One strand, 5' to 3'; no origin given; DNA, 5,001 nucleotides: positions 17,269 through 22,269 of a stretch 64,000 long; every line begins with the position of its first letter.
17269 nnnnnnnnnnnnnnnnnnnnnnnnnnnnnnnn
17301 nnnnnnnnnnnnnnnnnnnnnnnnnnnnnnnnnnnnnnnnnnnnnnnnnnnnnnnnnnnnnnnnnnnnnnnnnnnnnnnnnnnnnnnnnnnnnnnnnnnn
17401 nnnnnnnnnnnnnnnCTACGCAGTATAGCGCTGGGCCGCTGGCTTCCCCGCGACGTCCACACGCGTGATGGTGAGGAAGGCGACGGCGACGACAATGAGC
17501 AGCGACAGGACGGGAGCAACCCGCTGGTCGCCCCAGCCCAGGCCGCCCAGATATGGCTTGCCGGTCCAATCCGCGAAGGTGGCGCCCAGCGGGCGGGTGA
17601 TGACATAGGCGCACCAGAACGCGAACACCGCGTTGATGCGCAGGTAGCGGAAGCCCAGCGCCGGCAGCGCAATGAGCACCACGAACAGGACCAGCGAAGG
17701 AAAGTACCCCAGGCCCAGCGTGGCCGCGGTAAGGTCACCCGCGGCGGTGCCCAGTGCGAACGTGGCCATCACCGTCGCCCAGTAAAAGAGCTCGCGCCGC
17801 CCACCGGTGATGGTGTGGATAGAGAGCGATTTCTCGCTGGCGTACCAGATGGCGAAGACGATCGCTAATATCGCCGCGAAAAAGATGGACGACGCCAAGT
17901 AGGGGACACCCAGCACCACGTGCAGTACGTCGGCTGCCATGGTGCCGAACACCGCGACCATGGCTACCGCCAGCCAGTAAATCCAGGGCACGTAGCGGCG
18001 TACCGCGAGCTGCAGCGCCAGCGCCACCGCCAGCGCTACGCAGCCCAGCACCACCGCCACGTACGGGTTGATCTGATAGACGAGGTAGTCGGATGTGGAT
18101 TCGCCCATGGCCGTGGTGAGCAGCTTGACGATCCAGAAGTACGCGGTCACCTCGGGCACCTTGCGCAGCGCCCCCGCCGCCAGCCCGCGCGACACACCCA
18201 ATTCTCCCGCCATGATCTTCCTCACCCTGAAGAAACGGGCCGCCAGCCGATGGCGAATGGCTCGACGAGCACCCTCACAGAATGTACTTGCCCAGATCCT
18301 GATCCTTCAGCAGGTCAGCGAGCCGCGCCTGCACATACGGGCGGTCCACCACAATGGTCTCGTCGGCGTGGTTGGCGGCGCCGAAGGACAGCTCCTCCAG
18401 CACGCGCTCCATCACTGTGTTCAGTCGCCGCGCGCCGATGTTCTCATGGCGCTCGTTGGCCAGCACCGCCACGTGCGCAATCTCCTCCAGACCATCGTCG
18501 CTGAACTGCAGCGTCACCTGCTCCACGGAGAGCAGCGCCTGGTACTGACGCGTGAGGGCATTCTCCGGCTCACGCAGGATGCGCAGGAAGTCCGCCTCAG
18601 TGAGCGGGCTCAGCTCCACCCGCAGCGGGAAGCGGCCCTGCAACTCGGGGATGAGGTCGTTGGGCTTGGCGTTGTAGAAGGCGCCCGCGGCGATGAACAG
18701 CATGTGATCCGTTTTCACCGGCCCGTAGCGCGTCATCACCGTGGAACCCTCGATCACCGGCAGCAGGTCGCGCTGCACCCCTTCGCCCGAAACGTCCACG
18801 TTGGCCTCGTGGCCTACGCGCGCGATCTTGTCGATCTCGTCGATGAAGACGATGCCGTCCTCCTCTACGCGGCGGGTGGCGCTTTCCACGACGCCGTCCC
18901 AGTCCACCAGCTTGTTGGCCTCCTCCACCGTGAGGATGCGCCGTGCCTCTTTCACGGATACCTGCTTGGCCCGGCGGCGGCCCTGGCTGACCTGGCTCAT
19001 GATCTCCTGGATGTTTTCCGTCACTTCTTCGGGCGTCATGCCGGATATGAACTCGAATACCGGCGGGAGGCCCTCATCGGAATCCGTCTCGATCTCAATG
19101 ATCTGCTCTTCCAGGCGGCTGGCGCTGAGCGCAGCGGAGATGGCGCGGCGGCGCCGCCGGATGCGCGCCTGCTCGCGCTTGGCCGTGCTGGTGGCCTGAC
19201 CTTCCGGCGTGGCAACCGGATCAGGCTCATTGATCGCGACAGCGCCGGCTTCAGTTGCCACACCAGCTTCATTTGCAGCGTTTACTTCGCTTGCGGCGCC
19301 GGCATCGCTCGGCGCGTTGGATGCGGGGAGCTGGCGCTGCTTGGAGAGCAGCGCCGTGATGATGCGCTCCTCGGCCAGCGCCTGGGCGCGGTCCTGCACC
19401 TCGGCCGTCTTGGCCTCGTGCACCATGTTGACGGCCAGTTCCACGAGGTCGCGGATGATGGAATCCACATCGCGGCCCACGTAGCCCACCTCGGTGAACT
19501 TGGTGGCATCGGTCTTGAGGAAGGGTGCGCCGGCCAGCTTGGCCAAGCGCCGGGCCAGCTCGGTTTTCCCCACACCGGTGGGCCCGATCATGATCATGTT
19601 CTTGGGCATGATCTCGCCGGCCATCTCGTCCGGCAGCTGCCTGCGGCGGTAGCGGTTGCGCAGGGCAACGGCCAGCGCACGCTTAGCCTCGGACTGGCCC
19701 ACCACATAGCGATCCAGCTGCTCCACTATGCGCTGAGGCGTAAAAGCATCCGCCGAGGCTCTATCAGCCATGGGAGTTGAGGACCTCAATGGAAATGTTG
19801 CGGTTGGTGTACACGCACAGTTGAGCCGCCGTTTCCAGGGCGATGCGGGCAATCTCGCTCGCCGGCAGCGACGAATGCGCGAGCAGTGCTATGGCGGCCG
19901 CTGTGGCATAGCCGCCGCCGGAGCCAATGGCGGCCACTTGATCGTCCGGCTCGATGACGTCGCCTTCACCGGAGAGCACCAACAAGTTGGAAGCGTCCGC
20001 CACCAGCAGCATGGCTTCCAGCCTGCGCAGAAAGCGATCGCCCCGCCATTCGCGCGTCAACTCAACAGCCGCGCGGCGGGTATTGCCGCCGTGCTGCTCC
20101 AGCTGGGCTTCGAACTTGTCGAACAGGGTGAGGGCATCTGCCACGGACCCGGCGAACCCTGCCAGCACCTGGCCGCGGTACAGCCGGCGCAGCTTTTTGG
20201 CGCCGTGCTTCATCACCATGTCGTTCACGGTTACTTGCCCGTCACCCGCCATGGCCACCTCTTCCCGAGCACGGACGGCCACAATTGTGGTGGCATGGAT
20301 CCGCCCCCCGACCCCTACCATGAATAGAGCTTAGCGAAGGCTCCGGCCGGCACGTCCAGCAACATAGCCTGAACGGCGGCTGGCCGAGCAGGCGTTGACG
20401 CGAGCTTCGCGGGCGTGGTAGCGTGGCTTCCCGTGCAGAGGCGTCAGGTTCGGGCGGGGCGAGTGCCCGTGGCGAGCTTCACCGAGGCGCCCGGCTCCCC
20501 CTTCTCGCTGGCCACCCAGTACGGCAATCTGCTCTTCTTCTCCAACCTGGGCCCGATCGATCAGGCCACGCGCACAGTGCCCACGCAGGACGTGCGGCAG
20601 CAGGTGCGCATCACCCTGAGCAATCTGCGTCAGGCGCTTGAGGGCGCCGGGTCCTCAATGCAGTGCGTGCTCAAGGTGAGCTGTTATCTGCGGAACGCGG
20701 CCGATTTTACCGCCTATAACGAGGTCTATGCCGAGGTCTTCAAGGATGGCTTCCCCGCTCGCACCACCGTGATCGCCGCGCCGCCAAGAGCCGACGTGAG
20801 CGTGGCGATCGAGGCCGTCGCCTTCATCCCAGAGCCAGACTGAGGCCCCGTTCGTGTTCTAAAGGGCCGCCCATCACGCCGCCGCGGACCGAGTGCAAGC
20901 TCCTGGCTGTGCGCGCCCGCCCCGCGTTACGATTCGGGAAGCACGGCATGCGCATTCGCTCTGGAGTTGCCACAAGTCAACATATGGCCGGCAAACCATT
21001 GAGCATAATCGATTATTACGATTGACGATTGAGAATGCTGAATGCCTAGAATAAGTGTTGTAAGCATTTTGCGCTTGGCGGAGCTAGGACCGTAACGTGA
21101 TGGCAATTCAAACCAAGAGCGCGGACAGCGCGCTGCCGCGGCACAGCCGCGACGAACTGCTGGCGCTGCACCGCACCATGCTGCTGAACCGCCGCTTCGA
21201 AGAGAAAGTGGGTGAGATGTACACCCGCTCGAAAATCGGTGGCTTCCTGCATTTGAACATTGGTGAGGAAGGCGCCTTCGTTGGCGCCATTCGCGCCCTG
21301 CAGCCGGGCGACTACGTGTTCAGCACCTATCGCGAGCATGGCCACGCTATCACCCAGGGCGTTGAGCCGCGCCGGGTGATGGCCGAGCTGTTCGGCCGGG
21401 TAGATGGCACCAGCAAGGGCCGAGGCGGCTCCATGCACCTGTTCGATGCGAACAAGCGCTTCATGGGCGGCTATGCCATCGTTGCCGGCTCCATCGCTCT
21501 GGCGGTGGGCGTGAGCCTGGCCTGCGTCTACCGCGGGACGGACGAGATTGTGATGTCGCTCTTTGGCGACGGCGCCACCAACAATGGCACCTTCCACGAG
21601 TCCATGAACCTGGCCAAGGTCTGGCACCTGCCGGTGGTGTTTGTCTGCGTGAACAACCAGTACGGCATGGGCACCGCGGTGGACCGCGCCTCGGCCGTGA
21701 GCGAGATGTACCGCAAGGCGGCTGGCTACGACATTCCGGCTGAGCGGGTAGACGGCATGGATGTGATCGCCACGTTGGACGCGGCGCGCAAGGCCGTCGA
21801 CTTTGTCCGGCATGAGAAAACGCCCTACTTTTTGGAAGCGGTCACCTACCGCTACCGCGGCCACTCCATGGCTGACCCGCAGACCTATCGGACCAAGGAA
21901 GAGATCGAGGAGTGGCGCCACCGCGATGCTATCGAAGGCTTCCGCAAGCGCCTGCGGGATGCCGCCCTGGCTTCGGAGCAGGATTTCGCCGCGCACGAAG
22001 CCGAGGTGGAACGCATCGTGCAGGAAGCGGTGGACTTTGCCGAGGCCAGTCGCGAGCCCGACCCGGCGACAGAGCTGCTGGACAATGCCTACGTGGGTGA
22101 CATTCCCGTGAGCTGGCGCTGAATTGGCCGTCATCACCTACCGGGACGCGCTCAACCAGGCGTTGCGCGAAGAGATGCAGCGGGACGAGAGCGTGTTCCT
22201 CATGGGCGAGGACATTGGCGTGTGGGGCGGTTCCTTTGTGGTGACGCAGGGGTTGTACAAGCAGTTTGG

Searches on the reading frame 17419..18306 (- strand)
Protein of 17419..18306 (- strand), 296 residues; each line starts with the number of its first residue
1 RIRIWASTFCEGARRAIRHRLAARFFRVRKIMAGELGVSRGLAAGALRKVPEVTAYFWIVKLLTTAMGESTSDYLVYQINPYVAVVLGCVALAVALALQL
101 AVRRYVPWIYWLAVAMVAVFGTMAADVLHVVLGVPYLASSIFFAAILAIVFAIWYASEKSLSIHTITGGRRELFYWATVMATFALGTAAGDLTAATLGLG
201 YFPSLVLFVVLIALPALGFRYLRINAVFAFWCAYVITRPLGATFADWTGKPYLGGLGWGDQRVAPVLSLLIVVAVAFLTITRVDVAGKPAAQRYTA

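Call 41: search_protein_families(library=pfam, proteins=[window:17419-18306:-], max_evalue=0.00001)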
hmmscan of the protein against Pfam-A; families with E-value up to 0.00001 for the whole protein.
window:17419-18306:- (296 aa): 1 family
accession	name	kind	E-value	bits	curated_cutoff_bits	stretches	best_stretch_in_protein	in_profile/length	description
PF03988.17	DUF347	-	1.7e-48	163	28.2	4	109-159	1-51/52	Repeat of Unknown Function (DUF347)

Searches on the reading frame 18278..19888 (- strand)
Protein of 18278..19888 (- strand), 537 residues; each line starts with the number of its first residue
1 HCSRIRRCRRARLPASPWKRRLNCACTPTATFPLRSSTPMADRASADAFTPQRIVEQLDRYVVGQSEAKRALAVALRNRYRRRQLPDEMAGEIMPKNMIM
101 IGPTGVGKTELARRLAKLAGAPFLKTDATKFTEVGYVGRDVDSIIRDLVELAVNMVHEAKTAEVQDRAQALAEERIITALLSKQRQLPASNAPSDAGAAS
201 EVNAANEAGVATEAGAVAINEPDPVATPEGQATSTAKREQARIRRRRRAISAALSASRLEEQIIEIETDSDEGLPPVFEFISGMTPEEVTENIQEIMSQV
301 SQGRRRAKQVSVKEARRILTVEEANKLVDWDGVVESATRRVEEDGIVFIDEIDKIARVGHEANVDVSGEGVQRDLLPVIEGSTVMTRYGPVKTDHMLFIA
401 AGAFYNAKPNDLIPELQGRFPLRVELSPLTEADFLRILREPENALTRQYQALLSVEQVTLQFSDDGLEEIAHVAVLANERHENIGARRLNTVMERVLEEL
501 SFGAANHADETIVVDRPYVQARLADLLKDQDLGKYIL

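Call 41: search_protein_families(library=pfam, proteins=[window:18278-19888:-], max_evalue=0.00001)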
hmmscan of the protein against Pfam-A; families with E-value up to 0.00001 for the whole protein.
window:18278-19888:- (537 aa): 3 families
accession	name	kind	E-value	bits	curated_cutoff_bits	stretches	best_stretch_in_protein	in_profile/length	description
PF07724.20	AAA_2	-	4.7e-30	105.2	27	1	283-422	13-165/166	AAA domain (Cdc48 subfamily)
PF00004.35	AAA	-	7.6e-16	59.2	21.2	2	98-150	1-55/131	ATPase family associated with various cellular activities (AAA)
PF07728.20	AAA_5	-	9.5e-08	32.6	22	0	97-133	1-38/139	AAA domain (dynein-related subfamily)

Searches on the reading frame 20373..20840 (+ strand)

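Call 41: search_protein_families(library=pfam, proteins=[window:20373-20840:+], max_evalue=0.00001)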
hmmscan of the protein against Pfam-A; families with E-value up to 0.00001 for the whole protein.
window:20373-20840:+ (156 aa): 1 family
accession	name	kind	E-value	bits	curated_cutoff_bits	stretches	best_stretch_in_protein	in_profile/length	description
PF01042.26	Ribonuc_L-PSP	-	1.5e-21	77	27.3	1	41-151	8-120/121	Endoribonuclease L-PSP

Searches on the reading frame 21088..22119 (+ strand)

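Call 41: search_protein_families(library=pfam, proteins=[window:21088-22119:+], max_evalue=0.00001)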
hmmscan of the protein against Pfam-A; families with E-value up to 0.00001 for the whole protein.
window:21088-22119:+ (344 aa): 1 family
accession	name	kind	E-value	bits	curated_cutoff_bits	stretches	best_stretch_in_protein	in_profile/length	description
PF00676.26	E1_dh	-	8.4e-91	304.5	22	1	30-326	2-299/300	Dehydrogenase E1 component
